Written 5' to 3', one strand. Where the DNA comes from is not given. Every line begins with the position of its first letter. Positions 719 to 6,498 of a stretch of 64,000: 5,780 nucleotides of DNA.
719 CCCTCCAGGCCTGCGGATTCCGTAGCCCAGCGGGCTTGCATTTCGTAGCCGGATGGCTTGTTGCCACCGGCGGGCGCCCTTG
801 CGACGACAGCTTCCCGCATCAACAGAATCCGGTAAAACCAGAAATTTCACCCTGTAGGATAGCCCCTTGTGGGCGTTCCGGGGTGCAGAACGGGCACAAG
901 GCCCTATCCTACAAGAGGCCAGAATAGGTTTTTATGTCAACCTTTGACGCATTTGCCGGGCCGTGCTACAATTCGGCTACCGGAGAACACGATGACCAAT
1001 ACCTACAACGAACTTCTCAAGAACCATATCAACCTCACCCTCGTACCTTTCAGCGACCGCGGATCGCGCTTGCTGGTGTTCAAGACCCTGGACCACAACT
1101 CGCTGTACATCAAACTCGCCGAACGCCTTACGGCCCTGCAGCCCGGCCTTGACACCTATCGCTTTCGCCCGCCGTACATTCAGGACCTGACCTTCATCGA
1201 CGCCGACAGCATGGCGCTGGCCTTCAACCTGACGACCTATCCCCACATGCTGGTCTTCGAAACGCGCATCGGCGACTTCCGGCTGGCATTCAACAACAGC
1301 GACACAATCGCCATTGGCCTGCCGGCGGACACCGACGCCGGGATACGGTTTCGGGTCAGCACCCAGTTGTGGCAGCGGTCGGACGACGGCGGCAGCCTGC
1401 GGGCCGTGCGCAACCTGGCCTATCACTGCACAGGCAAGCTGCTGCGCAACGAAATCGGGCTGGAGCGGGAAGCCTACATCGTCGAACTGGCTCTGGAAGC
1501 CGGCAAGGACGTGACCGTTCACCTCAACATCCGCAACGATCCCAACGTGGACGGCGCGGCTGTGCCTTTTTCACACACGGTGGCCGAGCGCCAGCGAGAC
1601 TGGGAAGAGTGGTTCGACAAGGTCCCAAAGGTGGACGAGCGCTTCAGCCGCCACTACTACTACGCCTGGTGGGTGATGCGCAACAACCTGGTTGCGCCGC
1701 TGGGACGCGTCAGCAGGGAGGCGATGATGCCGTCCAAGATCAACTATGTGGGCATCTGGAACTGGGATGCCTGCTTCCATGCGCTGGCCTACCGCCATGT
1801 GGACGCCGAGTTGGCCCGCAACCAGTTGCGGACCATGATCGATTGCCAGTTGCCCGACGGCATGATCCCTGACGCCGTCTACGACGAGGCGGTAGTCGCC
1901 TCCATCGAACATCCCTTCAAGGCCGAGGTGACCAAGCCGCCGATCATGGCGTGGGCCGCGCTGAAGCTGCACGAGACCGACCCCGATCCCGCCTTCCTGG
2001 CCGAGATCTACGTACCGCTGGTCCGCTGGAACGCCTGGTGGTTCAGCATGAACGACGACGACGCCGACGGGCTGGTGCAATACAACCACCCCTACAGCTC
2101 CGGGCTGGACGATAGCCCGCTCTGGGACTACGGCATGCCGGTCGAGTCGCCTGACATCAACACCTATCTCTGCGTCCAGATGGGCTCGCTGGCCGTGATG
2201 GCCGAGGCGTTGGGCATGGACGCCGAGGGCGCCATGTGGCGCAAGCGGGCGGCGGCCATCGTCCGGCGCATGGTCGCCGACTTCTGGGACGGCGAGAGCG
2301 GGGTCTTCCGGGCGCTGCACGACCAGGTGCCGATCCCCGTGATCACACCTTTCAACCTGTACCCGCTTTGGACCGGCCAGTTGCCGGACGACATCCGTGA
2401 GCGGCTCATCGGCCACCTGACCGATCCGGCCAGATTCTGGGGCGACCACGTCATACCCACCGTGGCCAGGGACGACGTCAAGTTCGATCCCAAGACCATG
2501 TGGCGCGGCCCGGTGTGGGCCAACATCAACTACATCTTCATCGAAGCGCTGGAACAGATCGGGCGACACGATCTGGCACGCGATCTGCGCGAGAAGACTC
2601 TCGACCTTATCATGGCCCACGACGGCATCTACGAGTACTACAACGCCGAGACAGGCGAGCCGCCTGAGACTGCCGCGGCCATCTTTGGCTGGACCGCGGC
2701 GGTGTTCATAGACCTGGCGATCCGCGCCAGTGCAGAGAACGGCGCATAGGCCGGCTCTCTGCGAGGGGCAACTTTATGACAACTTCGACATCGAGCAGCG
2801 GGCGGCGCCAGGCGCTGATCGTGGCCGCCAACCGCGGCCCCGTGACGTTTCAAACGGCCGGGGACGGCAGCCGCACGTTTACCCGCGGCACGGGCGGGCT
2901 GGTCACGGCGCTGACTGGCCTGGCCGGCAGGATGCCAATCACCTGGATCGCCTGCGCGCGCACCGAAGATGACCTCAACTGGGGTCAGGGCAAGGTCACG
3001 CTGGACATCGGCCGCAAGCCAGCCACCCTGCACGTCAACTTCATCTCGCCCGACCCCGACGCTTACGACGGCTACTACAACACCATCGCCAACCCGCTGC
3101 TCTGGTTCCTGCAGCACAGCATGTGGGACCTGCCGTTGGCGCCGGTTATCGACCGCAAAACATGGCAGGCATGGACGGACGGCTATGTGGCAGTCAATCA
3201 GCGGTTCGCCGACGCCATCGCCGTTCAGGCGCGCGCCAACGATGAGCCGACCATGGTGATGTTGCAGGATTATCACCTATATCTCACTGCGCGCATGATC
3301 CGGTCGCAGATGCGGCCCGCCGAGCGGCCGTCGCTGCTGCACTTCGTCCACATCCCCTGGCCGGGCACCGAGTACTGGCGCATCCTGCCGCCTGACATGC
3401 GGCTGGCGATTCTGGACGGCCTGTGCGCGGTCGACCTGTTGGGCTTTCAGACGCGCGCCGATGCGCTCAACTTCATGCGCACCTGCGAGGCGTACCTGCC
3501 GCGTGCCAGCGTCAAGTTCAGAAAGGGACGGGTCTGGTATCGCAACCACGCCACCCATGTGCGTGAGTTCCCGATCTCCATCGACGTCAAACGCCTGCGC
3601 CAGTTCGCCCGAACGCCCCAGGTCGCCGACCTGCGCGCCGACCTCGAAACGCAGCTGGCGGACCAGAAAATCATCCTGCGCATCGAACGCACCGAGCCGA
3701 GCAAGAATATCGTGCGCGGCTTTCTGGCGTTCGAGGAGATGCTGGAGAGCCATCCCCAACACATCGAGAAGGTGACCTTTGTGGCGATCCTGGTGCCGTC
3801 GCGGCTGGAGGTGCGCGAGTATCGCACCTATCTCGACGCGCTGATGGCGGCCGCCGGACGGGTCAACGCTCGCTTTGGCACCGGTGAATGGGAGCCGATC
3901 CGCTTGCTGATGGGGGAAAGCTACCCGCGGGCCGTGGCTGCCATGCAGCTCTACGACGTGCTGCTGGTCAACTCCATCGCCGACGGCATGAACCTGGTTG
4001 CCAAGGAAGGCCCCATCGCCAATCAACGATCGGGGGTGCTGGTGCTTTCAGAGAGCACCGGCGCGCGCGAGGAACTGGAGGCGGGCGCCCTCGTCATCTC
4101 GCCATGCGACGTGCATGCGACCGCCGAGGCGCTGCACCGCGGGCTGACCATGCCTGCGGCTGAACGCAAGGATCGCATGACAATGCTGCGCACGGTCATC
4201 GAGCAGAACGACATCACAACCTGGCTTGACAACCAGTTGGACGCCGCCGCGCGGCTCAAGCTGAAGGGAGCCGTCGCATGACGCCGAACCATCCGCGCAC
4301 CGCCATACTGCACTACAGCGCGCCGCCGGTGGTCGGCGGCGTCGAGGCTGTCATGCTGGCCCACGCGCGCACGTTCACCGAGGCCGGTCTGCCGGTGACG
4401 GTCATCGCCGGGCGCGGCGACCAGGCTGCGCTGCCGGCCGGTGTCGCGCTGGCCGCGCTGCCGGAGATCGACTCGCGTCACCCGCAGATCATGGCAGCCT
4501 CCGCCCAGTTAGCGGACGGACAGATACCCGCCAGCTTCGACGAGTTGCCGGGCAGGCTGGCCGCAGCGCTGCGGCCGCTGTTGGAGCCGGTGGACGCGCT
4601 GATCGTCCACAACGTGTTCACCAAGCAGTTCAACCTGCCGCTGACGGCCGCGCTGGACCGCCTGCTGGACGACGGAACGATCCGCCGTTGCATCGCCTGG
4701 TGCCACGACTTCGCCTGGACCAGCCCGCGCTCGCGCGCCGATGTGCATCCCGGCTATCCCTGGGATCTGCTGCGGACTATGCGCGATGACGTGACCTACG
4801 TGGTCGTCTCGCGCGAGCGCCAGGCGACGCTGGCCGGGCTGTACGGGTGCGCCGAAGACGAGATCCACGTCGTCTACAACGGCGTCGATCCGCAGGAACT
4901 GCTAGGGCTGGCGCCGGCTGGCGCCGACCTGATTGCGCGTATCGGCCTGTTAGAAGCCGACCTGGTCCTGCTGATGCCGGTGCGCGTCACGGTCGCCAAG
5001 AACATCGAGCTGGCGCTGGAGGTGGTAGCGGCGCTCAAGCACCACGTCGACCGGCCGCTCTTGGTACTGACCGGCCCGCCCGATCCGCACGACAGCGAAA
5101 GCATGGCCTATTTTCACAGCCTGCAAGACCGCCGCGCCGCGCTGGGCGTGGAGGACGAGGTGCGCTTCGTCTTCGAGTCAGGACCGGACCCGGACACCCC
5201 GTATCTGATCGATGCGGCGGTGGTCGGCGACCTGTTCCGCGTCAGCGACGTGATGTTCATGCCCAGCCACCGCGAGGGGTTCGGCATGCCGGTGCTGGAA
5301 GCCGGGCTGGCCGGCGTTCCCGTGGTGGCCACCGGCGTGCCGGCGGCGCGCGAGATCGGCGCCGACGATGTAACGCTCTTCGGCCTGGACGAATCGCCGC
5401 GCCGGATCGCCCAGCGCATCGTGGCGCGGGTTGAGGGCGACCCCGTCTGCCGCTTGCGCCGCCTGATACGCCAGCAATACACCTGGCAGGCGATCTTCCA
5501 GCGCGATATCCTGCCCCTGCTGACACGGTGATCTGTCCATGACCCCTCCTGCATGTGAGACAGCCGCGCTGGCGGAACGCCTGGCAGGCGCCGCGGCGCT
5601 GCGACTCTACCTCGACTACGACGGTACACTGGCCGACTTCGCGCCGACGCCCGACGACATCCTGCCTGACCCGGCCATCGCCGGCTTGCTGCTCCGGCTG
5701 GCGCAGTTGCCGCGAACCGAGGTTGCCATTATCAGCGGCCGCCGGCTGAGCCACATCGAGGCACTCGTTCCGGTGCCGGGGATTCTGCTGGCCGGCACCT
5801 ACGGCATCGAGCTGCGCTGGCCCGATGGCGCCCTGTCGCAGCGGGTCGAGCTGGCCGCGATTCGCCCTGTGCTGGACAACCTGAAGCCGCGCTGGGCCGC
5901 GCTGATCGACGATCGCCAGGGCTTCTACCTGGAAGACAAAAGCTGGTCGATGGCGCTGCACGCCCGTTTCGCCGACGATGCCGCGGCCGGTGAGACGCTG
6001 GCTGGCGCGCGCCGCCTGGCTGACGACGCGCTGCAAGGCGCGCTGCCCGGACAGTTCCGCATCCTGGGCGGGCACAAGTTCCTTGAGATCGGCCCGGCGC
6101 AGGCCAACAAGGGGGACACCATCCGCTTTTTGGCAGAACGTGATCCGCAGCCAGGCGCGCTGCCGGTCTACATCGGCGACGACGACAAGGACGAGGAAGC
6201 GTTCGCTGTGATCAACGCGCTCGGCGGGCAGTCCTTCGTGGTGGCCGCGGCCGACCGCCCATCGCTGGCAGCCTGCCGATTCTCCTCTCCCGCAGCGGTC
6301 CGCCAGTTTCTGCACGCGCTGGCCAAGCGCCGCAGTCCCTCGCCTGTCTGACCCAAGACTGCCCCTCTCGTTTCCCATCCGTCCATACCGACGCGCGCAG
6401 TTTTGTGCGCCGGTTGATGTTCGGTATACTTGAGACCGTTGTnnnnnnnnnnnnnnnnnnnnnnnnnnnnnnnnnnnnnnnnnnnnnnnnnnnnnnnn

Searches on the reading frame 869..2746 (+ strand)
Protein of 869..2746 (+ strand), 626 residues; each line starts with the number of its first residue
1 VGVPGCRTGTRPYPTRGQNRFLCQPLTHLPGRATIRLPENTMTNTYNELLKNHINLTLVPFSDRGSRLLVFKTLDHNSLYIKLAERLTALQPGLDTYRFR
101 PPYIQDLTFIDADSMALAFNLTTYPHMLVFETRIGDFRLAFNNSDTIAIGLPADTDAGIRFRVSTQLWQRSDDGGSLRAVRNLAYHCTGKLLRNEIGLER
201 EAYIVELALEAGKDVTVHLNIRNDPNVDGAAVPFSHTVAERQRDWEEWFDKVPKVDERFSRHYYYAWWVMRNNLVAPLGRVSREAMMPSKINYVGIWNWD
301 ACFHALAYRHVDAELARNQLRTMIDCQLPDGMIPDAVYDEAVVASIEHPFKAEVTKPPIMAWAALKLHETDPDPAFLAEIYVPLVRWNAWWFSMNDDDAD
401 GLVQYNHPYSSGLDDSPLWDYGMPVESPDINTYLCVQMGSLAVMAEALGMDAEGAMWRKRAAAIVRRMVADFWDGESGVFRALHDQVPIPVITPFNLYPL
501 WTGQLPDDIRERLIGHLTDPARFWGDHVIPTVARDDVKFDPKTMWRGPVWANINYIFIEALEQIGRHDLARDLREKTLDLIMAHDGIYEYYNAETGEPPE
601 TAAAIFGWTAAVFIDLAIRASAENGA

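Call 57: search_protein_families(library=pfam, proteins=[window:869-2746:+], max_evalue=0.0001)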
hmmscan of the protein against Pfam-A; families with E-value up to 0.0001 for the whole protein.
window:869-2746:+ (626 aa): 4 families
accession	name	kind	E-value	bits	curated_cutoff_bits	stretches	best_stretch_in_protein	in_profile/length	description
PF22422.2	MGH1-like_GH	-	4.2e-78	263.8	27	1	293-609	1-356/356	Mannosylglycerate hydrolase MGH1-like glycoside hydrolase domain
PF03200.22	Glyco_hydro_63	-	1.3e-13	51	22.4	1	495-613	349-487/492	Glycosyl hydrolase family 63 C-terminal domain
PF01204.24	Trehalase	-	9.6e-12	45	21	1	429-615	308-506/512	Trehalase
PF17389.8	Bac_rhamnosid6H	-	1.7e-05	24.7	24.5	1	312-482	61-219/339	Bacterial alpha-L-rhamnosidase 6 hairpin glycosidase domain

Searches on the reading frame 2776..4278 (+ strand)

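Call 57: search_protein_families(library=pfam, proteins=[window:2776-4278:+], max_evalue=0.0001)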
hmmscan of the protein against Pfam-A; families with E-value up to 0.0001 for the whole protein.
window:2776-4278:+ (501 aa): 1 family
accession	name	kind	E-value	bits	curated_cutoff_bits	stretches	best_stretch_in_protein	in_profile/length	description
PF00982.27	Glyco_transf_20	-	2.3e-106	356.8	32.5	1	14-491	3-471/473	Glycosyltransferase family 20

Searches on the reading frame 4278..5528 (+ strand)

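Call 57: search_protein_families(library=pfam, proteins=[window:4278-5528:+], max_evalue=0.0001)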
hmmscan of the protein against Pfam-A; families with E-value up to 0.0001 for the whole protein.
window:4278-5528:+ (417 aa): 4 families
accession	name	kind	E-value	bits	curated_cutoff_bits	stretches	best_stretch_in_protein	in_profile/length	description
PF00534.26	Glycos_transf_1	-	2.3e-18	66.7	26.4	1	226-381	13-152/172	Glycosyl transferases group 1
PF13692.12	Glyco_trans_1_4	-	1.6e-13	51.5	27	1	236-382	9-137/142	Glycosyl transferases group 1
PF13439.12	Glyco_transf_4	-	5.2e-12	46.6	28.5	1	19-206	1-169/170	Glycosyltransferase Family 4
PF20706.3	GT4-conflict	-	1.2e-08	34.8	26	1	238-352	209-311/385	Family 4 Glycosyltransferase in conflict systems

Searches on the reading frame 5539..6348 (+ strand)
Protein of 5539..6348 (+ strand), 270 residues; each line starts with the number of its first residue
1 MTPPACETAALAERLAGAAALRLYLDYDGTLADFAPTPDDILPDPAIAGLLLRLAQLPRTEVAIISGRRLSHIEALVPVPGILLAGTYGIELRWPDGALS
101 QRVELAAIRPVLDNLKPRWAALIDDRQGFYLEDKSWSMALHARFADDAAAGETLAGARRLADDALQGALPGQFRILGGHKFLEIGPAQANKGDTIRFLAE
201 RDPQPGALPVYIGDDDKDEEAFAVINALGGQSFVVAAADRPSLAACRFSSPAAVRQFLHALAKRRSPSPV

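Call 57: search_protein_families(library=pfam, proteins=[window:5539-6348:+], max_evalue=0.0001)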
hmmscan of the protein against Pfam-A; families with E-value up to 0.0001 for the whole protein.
window:5539-6348:+ (270 aa): 1 family
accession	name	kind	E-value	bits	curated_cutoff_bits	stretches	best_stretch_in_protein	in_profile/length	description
PF02358.22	Trehalose_PPase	-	2.9e-31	108.8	27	1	25-235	2-215/235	Trehalose-phosphatase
